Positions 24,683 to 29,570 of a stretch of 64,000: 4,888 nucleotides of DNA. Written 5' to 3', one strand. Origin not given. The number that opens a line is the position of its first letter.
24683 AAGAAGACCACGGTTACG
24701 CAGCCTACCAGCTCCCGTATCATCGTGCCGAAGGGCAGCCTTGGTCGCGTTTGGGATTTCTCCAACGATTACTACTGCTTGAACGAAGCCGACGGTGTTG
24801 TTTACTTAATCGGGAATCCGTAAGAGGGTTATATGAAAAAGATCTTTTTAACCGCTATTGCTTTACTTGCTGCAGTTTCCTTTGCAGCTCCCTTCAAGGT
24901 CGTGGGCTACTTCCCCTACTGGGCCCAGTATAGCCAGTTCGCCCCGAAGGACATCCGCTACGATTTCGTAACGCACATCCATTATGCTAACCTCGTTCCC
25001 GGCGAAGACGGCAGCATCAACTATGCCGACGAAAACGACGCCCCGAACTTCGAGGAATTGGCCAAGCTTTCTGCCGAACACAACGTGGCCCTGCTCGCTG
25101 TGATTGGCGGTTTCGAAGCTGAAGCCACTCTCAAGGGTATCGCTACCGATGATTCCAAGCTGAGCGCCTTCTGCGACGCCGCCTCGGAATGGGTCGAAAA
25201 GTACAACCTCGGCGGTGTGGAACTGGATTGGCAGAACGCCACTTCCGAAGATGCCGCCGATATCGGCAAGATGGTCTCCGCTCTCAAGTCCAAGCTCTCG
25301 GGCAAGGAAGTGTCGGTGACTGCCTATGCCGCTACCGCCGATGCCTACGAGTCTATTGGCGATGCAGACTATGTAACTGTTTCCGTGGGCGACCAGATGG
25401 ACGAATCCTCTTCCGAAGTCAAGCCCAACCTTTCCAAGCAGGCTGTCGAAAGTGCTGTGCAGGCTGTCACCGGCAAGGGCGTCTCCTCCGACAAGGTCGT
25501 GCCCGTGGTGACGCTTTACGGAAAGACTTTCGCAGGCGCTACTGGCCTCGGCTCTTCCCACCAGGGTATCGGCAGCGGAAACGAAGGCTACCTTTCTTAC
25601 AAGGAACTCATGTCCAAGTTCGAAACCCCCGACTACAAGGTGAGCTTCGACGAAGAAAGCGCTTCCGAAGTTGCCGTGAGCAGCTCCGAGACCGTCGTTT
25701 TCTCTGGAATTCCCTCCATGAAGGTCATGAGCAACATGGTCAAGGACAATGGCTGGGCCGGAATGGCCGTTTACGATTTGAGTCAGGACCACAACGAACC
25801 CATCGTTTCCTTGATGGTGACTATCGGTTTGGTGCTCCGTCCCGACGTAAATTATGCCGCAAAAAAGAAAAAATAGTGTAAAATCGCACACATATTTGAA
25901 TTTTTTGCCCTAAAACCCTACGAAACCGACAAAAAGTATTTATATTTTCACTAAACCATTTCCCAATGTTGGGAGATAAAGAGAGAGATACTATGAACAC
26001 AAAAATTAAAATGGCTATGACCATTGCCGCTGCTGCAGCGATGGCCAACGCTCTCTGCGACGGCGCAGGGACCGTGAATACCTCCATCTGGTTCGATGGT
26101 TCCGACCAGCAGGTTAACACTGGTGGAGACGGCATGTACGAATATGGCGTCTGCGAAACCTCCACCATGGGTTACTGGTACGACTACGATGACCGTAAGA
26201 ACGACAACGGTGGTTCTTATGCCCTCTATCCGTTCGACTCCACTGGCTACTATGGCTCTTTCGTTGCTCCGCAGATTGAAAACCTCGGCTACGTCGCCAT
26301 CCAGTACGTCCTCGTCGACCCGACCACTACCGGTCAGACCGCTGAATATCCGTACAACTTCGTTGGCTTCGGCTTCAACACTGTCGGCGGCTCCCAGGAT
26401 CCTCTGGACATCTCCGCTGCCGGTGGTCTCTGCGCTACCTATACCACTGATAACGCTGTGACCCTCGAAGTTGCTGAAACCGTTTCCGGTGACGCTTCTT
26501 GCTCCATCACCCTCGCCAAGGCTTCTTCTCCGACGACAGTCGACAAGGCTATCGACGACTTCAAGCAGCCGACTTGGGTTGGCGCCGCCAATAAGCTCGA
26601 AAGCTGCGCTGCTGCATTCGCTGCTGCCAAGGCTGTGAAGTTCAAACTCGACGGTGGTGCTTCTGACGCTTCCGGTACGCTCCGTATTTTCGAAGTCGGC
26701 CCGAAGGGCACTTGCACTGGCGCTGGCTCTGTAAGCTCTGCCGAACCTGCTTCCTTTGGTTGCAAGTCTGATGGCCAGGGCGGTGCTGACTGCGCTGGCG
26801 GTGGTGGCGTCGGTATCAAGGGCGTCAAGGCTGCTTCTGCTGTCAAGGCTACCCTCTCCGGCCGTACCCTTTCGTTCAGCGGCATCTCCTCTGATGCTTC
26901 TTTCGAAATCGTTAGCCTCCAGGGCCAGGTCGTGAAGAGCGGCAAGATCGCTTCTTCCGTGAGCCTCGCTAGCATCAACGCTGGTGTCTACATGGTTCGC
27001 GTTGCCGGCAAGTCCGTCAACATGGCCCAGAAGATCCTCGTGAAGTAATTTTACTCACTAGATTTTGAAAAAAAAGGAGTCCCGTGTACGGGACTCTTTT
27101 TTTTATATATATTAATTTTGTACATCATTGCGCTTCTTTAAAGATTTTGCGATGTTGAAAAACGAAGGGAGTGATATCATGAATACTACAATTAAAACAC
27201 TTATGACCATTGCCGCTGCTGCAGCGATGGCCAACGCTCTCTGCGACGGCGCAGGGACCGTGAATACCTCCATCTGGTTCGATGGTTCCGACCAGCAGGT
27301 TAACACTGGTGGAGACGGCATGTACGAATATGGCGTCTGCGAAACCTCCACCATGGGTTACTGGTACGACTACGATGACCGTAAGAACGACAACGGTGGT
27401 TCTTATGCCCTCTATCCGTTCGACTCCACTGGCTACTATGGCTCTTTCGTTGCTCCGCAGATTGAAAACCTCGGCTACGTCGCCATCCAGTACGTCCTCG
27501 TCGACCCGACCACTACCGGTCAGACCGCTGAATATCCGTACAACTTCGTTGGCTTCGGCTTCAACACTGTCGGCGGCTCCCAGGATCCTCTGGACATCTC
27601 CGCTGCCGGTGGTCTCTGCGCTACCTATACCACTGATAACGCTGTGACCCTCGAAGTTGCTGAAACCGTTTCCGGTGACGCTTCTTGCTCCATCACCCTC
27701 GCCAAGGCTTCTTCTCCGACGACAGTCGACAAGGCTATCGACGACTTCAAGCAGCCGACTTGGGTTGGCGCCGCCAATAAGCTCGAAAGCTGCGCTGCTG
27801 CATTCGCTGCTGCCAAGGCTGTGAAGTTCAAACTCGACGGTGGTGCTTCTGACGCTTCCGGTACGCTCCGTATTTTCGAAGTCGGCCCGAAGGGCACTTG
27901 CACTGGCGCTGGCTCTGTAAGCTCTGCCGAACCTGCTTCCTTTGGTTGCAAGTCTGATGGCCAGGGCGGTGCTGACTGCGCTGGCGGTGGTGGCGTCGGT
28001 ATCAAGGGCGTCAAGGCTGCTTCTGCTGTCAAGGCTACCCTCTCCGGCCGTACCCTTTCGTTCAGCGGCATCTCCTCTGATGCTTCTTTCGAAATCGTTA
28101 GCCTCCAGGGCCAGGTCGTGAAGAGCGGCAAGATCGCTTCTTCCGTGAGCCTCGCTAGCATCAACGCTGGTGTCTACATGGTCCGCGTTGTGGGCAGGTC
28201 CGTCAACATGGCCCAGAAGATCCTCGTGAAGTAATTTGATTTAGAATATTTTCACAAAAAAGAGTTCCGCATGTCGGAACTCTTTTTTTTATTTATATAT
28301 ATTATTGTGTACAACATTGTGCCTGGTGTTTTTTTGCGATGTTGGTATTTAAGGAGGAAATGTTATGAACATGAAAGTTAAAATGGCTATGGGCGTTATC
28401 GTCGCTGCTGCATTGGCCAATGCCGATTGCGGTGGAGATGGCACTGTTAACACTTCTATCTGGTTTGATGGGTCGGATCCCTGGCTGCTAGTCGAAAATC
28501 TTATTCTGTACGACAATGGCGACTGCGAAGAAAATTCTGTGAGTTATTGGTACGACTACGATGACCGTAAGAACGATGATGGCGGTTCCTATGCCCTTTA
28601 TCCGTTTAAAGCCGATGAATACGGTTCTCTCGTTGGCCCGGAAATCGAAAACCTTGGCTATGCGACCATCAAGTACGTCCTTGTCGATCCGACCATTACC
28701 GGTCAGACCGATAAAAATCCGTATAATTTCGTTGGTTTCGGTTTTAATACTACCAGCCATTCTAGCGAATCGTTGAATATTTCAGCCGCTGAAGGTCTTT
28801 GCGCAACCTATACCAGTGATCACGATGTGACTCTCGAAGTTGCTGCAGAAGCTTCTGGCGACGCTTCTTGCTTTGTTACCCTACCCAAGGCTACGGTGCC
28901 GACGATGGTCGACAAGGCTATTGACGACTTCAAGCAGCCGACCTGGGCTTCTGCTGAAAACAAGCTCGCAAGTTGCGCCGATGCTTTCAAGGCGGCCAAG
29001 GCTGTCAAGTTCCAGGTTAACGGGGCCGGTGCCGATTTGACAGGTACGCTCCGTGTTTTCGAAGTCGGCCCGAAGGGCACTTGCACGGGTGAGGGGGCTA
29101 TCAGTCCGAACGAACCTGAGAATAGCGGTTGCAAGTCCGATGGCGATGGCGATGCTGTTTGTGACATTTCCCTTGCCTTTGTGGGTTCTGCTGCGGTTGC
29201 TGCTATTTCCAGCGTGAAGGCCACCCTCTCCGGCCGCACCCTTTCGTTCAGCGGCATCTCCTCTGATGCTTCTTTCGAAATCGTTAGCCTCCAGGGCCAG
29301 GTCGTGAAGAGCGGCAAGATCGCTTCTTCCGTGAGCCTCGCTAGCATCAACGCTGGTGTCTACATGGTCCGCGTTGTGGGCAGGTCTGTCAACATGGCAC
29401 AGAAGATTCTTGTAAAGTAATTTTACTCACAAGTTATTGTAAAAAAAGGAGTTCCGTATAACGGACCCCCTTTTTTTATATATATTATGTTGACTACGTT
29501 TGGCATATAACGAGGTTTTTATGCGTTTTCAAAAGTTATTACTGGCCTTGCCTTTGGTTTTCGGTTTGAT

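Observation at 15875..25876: Candidate SusC/D-independent outer-membrane glycan capture and import machine: CBM + three paralogous beta-barrels + lipoprotein + inactive GH18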

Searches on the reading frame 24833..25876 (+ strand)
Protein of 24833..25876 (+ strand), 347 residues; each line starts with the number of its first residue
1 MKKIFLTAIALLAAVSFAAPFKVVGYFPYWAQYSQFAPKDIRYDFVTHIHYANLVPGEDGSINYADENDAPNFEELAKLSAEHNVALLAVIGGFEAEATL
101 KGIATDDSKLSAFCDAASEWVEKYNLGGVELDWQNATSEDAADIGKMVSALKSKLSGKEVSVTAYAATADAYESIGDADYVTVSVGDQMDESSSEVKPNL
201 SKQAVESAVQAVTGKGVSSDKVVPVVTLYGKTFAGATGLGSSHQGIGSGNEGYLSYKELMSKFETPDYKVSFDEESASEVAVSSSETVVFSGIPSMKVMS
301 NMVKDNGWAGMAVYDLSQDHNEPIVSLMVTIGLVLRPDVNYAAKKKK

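Call 4: search_protein_families(library=pfam, proteins=[window:24833-25876:+], max_evalue=0.1)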
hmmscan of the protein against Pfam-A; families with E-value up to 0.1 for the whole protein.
window:24833-25876:+ (347 aa): 1 family
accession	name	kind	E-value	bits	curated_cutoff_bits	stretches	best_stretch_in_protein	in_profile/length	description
PF00704.34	Glyco_hydro_18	-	2.1e-30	106.9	29.6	1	22-319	1-317/317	Glycosyl hydrolases family 18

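Call 5: search_protein_families(library=ncbifam, proteins=[window:24833-25876:+], max_evalue=0.1)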
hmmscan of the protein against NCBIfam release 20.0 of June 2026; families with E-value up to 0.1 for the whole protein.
window:24833-25876:+ (347 aa): 2 families
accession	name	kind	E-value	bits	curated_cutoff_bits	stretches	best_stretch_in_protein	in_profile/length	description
NF052619.1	ChiD_Serratia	equivalog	0.00028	20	750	1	83-138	102-156/416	chitinase ChiD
NF000028.1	1567214_ble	exception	0.035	14.2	250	1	113-166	58-112/122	BLMA family bleomycin binding protein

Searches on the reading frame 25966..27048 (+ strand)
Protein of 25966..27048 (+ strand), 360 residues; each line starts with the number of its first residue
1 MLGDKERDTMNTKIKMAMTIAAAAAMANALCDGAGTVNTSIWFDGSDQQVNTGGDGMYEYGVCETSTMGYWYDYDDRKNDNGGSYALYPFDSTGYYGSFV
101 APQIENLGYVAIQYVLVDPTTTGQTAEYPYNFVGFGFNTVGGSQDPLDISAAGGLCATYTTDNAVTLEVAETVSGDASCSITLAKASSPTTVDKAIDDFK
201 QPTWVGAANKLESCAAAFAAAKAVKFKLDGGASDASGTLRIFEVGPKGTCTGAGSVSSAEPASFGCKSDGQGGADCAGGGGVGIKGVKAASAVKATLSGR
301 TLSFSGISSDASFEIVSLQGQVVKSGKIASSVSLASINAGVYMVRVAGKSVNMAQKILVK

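Call 4: search_protein_families(library=pfam, proteins=[window:25966-27048:+], max_evalue=0.1)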
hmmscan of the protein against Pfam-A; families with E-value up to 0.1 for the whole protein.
window:25966-27048:+ (360 aa): 1 family
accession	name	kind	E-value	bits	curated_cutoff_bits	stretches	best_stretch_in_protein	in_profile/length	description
PF18962.6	Por_Secre_tail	-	0.00032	21.4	27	1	308-359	19-75/75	Secretion system C-terminal sorting domain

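Call 5: search_protein_families(library=ncbifam, proteins=[window:25966-27048:+], max_evalue=0.1)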
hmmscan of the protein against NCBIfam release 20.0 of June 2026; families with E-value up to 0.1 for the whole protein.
window:25966-27048:+ (360 aa): 2 families
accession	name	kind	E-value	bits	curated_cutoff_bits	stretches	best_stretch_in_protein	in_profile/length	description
TIGR04183.1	Por_Secre_tail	domain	5.1e-07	29.6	23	1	304-360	14-72/72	T9SS type A sorting domain-containing protein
NF038113.1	T9SSA_dep_M36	equivalog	0.026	12.6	885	1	310-360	815-869/869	T9SS-dependent M36 family metallopeptidase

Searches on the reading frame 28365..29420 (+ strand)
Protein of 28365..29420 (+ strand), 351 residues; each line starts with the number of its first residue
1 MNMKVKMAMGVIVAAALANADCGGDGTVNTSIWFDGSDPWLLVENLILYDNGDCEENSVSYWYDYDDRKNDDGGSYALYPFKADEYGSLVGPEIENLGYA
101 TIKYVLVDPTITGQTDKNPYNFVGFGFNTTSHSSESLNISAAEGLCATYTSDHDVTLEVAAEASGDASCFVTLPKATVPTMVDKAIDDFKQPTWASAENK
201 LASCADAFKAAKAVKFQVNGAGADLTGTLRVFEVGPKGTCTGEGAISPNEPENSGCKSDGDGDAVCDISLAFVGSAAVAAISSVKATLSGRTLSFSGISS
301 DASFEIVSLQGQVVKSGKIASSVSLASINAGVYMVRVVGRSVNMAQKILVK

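Call 4: search_protein_families(library=pfam, proteins=[window:28365-29420:+], max_evalue=0.1)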
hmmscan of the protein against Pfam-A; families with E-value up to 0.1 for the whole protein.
window:28365-29420:+ (351 aa): 1 family
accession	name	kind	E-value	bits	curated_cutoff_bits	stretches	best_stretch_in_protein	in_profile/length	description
PF18962.6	Por_Secre_tail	-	0.00088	20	27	1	299-350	19-75/75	Secretion system C-terminal sorting domain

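Call 5: search_protein_families(library=ncbifam, proteins=[window:28365-29420:+], max_evalue=0.1)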
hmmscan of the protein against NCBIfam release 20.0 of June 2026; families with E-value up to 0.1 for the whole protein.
window:28365-29420:+ (351 aa): 2 families
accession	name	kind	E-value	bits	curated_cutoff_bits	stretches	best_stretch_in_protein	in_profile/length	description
TIGR04183.1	Por_Secre_tail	domain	7.6e-07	29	23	1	295-351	14-72/72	T9SS type A sorting domain-containing protein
NF038113.1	T9SSA_dep_M36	equivalog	0.078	11.1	885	1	301-351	815-869/869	T9SS-dependent M36 family metallopeptidase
